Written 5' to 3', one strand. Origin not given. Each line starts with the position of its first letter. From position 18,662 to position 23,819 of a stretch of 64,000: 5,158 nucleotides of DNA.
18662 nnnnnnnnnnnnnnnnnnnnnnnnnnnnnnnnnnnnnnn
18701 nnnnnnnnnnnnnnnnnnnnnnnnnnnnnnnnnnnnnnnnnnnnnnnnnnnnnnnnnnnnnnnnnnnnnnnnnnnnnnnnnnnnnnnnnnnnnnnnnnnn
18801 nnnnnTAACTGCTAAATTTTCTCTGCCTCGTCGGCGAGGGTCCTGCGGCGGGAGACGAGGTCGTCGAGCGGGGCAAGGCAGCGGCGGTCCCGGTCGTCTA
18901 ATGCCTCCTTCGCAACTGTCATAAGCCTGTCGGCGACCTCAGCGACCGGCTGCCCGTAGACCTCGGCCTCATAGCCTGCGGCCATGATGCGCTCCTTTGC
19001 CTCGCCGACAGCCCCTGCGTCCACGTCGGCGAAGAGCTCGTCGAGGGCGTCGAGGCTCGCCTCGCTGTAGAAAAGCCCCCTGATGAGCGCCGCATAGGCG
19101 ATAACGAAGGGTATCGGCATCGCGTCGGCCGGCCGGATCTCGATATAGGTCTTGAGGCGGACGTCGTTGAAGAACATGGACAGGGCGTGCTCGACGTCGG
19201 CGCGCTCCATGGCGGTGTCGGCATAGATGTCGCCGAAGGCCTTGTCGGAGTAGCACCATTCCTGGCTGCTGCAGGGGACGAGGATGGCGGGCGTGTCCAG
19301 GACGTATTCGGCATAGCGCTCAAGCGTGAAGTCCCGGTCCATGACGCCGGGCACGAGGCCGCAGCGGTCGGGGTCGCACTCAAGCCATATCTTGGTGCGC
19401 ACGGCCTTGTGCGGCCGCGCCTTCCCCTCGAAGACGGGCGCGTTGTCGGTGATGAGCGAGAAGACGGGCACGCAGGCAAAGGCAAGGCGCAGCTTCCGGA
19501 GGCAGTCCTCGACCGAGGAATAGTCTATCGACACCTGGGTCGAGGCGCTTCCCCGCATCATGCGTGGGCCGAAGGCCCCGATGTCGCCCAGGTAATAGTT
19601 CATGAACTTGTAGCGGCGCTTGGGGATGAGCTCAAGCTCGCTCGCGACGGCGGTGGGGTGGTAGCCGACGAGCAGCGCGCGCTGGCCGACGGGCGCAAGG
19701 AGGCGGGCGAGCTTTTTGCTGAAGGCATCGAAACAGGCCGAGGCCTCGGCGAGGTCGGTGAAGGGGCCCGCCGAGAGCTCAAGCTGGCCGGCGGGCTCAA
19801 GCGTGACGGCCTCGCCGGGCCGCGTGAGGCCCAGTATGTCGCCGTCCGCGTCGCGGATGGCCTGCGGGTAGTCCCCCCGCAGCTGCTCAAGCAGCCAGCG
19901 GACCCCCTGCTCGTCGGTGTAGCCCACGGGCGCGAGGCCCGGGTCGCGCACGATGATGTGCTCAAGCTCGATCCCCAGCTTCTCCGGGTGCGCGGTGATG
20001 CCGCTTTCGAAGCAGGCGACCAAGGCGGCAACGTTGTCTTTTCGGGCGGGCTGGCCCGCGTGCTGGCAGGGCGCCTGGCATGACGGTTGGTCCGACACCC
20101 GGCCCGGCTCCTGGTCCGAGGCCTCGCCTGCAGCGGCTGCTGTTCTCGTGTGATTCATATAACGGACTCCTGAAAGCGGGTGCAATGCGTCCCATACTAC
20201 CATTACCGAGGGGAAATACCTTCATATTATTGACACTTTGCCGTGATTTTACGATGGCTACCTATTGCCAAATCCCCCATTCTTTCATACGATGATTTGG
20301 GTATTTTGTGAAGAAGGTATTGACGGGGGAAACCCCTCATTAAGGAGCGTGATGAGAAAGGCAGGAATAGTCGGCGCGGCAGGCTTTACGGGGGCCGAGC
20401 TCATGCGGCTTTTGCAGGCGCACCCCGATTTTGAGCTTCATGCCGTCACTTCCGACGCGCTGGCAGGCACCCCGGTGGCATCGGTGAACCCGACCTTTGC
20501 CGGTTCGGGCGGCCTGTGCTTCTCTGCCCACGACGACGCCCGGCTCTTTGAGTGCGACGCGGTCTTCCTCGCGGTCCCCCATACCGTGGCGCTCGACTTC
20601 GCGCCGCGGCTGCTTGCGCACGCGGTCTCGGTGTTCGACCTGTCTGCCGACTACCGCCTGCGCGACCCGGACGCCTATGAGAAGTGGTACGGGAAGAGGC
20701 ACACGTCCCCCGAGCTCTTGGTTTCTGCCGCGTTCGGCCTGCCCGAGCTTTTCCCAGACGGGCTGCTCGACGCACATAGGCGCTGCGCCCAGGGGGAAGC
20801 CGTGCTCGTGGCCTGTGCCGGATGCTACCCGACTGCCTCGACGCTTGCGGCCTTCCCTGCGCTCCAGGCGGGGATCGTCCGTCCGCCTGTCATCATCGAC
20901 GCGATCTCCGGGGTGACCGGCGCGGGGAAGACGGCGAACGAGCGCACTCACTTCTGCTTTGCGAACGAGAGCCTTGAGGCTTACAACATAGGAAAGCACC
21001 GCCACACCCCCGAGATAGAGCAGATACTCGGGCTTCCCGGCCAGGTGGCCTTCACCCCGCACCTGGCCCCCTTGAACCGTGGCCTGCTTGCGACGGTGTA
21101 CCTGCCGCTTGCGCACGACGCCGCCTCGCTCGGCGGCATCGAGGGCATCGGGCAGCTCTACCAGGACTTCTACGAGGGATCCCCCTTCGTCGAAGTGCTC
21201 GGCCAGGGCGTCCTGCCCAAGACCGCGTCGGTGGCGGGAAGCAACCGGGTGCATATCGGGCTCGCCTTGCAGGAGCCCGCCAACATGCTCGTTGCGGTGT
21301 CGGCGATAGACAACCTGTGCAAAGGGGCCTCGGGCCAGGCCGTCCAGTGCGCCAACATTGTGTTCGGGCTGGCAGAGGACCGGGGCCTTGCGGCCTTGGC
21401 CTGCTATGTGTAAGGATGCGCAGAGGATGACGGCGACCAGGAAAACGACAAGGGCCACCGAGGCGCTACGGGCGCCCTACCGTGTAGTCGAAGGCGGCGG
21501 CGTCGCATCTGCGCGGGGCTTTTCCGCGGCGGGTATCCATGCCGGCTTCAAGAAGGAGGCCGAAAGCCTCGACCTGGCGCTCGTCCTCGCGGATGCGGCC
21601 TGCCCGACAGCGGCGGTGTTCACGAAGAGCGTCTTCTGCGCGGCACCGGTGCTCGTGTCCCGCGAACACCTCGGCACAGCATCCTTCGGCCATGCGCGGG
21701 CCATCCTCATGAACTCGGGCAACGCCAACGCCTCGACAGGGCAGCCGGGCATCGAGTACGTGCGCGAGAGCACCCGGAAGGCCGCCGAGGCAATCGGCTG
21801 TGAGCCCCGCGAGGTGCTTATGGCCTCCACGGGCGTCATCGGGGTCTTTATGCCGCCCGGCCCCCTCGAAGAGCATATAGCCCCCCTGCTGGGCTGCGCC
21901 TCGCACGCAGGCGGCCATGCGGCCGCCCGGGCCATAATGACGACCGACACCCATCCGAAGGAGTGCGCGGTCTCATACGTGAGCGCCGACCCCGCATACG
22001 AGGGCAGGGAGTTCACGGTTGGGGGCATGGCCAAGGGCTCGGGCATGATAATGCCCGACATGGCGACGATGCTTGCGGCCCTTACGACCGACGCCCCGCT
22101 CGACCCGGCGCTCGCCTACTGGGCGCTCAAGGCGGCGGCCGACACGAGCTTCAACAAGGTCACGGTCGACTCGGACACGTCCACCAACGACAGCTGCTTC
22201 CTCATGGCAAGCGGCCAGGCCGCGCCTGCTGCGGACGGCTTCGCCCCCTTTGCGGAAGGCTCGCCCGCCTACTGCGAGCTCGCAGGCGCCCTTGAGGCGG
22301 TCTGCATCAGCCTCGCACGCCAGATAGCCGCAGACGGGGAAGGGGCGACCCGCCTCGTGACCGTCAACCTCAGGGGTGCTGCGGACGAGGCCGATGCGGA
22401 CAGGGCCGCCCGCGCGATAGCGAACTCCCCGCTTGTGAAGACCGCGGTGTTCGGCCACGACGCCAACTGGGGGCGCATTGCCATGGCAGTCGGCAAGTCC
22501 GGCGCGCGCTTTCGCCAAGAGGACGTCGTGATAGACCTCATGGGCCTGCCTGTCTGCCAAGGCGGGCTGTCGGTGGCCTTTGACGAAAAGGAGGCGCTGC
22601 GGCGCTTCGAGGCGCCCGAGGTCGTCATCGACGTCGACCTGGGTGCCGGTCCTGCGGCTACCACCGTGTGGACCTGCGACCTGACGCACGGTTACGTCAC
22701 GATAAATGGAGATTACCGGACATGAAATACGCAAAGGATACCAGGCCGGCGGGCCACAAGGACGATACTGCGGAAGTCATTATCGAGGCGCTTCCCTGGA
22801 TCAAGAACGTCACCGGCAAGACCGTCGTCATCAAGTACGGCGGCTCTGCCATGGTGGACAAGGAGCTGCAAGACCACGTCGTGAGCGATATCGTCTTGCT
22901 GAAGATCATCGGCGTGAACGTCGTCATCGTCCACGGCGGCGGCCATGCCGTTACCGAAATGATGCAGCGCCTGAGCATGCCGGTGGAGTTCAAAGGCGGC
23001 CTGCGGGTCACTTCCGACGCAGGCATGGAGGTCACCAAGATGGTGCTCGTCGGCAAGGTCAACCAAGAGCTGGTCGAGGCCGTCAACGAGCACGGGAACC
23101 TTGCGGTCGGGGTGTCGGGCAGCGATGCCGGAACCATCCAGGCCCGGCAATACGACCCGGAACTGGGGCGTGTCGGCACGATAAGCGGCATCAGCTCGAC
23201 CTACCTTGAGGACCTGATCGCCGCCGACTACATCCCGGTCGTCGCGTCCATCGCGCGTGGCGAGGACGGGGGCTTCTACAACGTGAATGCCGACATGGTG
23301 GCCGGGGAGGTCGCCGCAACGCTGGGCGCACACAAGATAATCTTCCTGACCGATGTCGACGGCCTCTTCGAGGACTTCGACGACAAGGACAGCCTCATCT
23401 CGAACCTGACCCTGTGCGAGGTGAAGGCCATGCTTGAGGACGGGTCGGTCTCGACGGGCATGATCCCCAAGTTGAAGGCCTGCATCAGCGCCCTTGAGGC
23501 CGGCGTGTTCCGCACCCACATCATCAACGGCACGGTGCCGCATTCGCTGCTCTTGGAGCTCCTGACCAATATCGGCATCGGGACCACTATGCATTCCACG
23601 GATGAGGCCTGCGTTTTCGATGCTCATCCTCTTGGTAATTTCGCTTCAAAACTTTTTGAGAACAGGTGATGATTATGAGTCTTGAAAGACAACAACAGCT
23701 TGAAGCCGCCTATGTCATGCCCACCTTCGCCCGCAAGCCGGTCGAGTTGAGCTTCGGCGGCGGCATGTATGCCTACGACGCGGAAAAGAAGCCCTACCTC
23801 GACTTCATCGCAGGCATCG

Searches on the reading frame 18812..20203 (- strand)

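Call 18: search_protein_families(library=pfam, proteins=[window:18812-20203:-], max_evalue=0.0001)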
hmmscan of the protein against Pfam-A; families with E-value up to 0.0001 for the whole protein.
window:18812-20203:- (463 aa): 1 family
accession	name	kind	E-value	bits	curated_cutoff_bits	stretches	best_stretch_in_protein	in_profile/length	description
PF04107.18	GCS2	-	1.7e-32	113.4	21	1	122-364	28-260/291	Glutamate-cysteine ligase family 2(GCS2)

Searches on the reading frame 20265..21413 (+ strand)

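Call 19: search_protein_families(library=pfam, proteins=[window:20265-21413:+], max_evalue=0.0001)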
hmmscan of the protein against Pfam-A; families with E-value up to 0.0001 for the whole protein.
window:20265-21413:+ (382 aa): 3 families
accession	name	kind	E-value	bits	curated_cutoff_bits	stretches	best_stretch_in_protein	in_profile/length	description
PF22698.1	Semialdhyde_dhC_1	-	1.3e-51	175.2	27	1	187-350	1-165/165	Semialdehyde dehydrogenase, dimerisation domain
PF01118.30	Semialdhyde_dh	-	2.9e-26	92.7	26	1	32-167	1-118/121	Semialdehyde dehydrogenase, NAD binding domain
PF02774.23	Semialdhyde_dhC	-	1.7e-14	54.8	26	1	198-353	3-184/184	Semialdehyde dehydrogenase, dimerisation domain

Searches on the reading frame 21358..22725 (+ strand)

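Call 19: search_protein_families(library=pfam, proteins=[window:21358-22725:+], max_evalue=0.0001)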
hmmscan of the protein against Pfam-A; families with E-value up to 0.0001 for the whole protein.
window:21358-22725:+ (455 aa): 1 family
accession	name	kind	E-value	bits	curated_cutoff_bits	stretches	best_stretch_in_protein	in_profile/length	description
PF01960.23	ArgJ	-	3.1e-138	461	32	1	57-455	2-377/377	ArgJ family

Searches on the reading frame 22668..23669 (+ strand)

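Call 19: search_protein_families(library=pfam, proteins=[window:22668-23669:+], max_evalue=0.0001)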
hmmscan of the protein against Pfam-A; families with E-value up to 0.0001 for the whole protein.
window:22668-23669:+ (333 aa): 1 family
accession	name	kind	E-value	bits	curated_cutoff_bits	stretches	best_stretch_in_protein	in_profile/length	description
PF00696.33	AA_kinase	-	4.8e-47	161.1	24.9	1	51-287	1-234/234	Amino acid kinase family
